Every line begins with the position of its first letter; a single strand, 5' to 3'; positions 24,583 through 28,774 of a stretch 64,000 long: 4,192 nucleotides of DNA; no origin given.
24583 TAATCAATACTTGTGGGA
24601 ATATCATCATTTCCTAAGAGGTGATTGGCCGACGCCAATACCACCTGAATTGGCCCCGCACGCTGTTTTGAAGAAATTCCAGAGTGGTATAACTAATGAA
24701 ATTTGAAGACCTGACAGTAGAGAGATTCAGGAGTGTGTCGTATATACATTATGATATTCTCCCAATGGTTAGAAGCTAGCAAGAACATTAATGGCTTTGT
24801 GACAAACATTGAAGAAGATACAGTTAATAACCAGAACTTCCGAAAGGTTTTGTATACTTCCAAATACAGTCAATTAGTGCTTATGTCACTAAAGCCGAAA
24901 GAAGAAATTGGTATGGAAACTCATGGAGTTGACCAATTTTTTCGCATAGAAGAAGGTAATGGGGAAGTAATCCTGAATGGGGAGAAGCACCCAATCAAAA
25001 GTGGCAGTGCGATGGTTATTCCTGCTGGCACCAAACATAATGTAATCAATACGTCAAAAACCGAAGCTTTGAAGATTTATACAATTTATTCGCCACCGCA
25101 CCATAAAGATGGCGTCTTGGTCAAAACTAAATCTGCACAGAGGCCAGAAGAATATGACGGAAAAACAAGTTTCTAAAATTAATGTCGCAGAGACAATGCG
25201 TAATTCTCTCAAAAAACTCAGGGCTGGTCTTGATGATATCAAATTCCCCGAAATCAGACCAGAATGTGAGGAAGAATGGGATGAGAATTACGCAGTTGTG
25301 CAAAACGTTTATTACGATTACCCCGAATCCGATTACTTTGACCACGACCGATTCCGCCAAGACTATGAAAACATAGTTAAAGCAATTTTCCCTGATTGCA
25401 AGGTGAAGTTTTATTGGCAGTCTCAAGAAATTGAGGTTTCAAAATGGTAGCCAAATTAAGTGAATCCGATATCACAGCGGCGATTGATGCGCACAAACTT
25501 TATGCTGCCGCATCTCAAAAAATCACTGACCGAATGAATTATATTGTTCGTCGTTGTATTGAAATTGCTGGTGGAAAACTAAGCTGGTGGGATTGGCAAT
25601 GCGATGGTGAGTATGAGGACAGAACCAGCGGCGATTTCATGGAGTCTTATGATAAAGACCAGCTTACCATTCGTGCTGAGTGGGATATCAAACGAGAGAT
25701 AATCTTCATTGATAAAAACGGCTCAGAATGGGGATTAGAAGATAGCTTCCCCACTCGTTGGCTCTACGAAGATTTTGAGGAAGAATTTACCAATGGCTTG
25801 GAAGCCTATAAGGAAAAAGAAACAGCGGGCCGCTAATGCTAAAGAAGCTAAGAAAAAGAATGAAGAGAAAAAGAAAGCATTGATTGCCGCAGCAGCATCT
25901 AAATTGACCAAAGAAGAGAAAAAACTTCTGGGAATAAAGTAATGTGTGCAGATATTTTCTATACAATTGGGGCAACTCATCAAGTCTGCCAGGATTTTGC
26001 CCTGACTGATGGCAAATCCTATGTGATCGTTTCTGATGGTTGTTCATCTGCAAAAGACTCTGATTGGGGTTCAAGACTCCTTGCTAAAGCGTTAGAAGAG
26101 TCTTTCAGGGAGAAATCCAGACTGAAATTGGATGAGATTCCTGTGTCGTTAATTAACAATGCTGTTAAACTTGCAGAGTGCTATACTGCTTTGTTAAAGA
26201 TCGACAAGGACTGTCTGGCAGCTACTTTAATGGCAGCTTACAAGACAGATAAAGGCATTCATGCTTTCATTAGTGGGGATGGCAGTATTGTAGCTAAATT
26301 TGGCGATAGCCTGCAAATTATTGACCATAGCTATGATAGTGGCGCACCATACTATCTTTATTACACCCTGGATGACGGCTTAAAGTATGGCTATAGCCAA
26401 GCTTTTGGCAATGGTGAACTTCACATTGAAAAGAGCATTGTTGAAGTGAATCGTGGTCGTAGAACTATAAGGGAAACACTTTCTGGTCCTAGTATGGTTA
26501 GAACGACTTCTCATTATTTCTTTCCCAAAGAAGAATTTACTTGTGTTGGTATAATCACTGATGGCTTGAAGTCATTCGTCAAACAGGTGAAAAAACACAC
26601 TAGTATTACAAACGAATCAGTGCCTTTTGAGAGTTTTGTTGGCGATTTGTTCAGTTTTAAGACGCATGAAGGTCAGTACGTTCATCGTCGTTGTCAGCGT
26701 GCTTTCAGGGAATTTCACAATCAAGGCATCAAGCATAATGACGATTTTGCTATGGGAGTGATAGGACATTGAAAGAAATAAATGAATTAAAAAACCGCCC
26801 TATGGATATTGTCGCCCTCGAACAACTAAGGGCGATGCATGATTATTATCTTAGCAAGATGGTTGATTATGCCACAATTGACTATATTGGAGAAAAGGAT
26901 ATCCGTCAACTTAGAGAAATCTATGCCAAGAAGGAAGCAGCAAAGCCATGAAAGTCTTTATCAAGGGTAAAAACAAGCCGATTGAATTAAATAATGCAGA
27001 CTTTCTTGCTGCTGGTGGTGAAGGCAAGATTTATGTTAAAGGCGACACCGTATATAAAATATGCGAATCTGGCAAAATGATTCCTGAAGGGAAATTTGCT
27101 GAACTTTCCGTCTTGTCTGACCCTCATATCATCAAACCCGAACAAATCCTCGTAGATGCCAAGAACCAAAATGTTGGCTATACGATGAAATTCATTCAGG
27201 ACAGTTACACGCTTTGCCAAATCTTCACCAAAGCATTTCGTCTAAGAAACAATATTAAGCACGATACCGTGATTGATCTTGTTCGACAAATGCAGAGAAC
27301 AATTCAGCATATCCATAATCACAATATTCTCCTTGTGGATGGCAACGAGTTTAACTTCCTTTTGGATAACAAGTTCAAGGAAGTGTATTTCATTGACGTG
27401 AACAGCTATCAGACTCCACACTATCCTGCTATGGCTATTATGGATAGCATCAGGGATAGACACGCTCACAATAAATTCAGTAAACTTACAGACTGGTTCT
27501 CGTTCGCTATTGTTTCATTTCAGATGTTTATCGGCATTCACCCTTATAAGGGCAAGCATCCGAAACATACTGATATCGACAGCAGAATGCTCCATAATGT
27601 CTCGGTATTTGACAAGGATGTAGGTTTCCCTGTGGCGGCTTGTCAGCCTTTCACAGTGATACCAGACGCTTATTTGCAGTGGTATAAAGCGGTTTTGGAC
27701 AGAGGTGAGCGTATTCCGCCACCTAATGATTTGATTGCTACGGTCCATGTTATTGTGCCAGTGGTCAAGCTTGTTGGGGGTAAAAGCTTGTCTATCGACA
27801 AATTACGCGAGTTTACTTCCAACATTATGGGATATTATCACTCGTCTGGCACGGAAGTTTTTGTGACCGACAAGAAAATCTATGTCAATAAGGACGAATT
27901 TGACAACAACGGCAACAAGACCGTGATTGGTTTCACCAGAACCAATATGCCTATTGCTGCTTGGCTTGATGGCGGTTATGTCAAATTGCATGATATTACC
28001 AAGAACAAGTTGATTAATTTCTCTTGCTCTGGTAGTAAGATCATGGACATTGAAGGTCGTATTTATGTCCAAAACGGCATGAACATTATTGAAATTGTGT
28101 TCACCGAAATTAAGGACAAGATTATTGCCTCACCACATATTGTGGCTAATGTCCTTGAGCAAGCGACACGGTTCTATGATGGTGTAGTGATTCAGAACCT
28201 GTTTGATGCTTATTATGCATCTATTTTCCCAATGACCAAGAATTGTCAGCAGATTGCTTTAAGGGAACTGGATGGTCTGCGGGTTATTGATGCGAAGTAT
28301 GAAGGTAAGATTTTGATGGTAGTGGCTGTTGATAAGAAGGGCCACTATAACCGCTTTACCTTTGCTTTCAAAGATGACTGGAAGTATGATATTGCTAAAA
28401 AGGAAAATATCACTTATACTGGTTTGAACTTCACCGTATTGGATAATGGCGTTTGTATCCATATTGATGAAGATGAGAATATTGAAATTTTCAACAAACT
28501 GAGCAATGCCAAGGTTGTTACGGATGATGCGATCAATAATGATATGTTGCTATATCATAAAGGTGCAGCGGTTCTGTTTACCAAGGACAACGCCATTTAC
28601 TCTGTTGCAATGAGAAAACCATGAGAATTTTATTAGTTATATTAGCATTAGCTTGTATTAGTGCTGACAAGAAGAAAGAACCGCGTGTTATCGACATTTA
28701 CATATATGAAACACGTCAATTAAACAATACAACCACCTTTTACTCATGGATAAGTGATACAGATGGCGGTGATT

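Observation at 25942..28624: Three-gene module: PP2C-like phosphatase, small protein, kinase-like protein with ~300-aa C-terminal domain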

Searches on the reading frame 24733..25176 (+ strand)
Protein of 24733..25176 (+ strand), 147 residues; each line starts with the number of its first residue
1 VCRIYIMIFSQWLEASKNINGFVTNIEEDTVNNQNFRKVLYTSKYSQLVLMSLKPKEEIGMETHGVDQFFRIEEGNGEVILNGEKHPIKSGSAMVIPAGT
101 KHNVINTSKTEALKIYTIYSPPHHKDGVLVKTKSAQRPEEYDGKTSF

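Call 45: search_protein_families(library=pfam, proteins=[window:24733-25176:+], max_evalue=0.01)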
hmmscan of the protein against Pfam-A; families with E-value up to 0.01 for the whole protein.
window:24733-25176:+ (147 aa): 4 families
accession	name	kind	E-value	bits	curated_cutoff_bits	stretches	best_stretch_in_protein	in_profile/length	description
PF07883.17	Cupin_2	-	1.4e-15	57.2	27.2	1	50-119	2-70/70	Cupin domain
PF02311.25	AraC_binding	-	0.00092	19.4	21.1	1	72-122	29-78/135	AraC-like ligand binding domain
PF00190.28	Cupin_1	-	0.0027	17.7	22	1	84-135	82-130/151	Cupin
PF05899.18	Cupin_3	-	0.0034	17.5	23.5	1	64-101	23-61/74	EutQ-like cupin domain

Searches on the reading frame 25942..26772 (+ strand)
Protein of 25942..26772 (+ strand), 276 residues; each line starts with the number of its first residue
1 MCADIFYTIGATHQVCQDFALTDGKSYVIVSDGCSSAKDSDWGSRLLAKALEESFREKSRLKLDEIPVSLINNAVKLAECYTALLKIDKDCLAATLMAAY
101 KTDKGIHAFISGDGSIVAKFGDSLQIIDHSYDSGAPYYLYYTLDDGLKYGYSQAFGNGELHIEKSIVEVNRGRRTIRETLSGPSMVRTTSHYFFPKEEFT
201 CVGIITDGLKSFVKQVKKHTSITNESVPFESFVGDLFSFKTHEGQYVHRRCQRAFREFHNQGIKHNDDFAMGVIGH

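Call 3: search_protein_families(library=pfam, proteins=[window:25942-26772:+], max_evalue=1)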
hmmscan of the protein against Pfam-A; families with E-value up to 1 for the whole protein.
window:25942-26772:+ (276 aa): 2 families
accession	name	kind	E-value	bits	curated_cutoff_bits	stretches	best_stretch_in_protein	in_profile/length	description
PF13672.11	PP2C_2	-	4.2e-14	53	24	1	13-122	9-124/209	Protein phosphatase 2C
PF06220.18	zf-U1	-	0.17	12.1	22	1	256-267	21-32/38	U1 zinc finger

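Call 4: search_protein_families(library=padloc, proteins=[window:25942-26772:+], max_evalue=1)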
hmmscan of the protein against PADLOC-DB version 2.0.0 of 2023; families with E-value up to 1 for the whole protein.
window:25942-26772:+ (276 aa): 0 families

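Call 5: search_protein_families(library=phrogs, proteins=[window:25942-26772:+], max_evalue=0.01)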
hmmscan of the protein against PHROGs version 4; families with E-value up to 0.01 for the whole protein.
window:25942-26772:+ (276 aa): 0 families

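Call 6: search_protein_families(library=ncbifam, proteins=[window:25942-26772:+], max_evalue=0.1)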
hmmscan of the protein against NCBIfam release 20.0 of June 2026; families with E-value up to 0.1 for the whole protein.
window:25942-26772:+ (276 aa): 1 family
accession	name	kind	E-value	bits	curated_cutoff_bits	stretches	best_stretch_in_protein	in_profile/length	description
NF033484.1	Stp1_PP2C_phos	equivalog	0.0031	17.1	230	1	9-122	4-120/232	Stp1/IreP family PP2C-type Ser/Thr phosphatase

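Call 19: find_homologous_proteins(query=window:25942-26772:+, max_evalue=0.001)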
Query window:25942-26772:+ (276 aa): 48 proteins with E <= 0.001 among 408 candidates.
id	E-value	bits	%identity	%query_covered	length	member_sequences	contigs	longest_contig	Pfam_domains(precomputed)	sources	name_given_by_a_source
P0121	1.8e-167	574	90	100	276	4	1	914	PF13672.12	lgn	-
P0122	1.7e-163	561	88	100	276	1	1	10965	PF13672.12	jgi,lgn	jgi:hypothetical protein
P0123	1.3e-158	545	87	100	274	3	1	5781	PF13672.12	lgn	-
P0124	5.8e-149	513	82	100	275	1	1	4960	PF13672.12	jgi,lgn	jgi:hypothetical protein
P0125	7.8e-136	470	75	100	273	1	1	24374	PF13672.12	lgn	-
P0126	4.4e-130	451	72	100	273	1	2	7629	PF13672.12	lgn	-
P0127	8.3e-95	335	56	100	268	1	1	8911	PF13672.12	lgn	-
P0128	3.9e-78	281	51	99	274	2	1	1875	PF13672.12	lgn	-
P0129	2.2e-75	272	49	99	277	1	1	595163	PF13672.12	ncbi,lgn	-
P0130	3.7e-75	271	46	99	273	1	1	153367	PF13672.12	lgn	-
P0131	1.8e-74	269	48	99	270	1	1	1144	PF13672.12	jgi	-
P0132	8.3e-73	263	49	99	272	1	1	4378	PF13672.12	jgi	jgi:hypothetical protein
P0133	1.3e-70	256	47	100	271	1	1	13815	PF13672.12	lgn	-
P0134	4.2e-70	254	46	99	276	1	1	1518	PF13672.12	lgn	-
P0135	1.2e-69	253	46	99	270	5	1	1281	PF13672.12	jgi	jgi:serine/threonine protein phosphatase PrpC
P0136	2.4e-67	245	45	99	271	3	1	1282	PF13672.12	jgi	jgi:hypothetical protein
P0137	2.7e-67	245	46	99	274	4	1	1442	PF13672.12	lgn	-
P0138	2.7e-67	245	44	99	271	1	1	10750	PF13672.12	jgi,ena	-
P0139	9.9e-67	243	47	99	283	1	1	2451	PF13672.12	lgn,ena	-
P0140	1.1e-64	237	43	99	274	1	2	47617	PF13672.12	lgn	-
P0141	3.9e-63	232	43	99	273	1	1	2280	PF13672.12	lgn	-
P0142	5.3e-61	225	43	99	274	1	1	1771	PF13672.12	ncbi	-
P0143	5.2e-60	221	45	99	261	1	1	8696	PF13672.12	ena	-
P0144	2.0e-46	177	40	98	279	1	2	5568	PF13672.12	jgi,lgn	-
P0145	4.0e-45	172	38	99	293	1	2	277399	PF13672.12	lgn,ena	-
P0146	7.4e-45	172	37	100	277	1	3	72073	PF13672.12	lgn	-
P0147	5.0e-40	156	35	100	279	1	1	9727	PF13672.12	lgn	-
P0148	8.2e-40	155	36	99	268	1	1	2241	PF13672.12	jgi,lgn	jgi:hypothetical protein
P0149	4.7e-36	143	32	99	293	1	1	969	PF13672.12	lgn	-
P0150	4.9e-34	136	35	100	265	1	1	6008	PF13672.12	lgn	-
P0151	3.3e-29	120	30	99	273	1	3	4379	PF13672.12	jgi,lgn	jgi:hypothetical protein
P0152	2.9e-28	117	32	99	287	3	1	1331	PF13672.12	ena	-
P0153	2.0e-27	114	33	97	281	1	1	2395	PF13672.12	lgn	-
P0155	1.0e-21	96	31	99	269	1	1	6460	PF13672.12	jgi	jgi:hypothetical protein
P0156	3.9e-21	94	31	99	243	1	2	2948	PF13672.12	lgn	-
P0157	7.7e-19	86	33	83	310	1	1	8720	PF13672.12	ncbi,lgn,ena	-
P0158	1.8e-17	82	27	99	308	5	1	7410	PF13672.12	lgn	-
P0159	2.0e-17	82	26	99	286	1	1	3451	PF13672.12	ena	-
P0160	3.1e-17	81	32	82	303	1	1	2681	PF13672.12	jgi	jgi:hypothetical protein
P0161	5.5e-17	80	28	98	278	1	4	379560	PF13672.12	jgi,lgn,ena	-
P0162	2.5e-16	78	30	96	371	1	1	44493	PF13672.12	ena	-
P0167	2.1e-11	62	28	97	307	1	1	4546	PF13672.12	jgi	jgi:hypothetical protein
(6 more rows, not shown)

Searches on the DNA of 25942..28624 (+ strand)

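Call 8: search_dna_similar(query=window:25942-28624:+, collection=phages, mode=distant, max_rows=20)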
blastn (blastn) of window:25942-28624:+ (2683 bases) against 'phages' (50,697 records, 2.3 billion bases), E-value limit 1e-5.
Records with a match: 1; places in all: 1; records where one place covers at least 80% of the query: 0.
Best place of each record, by identity: 60-80% 1.
By first word of the organism name: uncultured 1.
By host as written in the record: - 1.
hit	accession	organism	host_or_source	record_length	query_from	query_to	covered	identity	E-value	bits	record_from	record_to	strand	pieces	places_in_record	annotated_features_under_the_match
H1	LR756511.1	uncultured phage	metagenomic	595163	1005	2683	63%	70.3%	0e+0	759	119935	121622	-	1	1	record has no annotation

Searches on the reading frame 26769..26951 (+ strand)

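Call 3: search_protein_families(library=pfam, proteins=[window:26769-26951:+], max_evalue=1)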
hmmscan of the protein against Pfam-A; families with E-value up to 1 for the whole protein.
window:26769-26951:+ (60 aa): 0 families

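Call 4: search_protein_families(library=padloc, proteins=[window:26769-26951:+], max_evalue=1)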
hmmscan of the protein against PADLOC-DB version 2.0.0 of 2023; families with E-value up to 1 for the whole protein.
window:26769-26951:+ (60 aa): 0 families

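Call 5: search_protein_families(library=phrogs, proteins=[window:26769-26951:+], max_evalue=0.01)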
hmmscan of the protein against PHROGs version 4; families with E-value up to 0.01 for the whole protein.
window:26769-26951:+ (60 aa): 0 families

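Call 6: search_protein_families(library=ncbifam, proteins=[window:26769-26951:+], max_evalue=0.1)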
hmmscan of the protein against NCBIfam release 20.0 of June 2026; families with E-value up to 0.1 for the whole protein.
window:26769-26951:+ (60 aa): 1 family
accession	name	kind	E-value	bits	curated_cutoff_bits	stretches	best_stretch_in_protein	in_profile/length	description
NF007127.0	PRK09568.1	equivalog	0.052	12.9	378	1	2-57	36-91/306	DNA primase regulatory subunit PriL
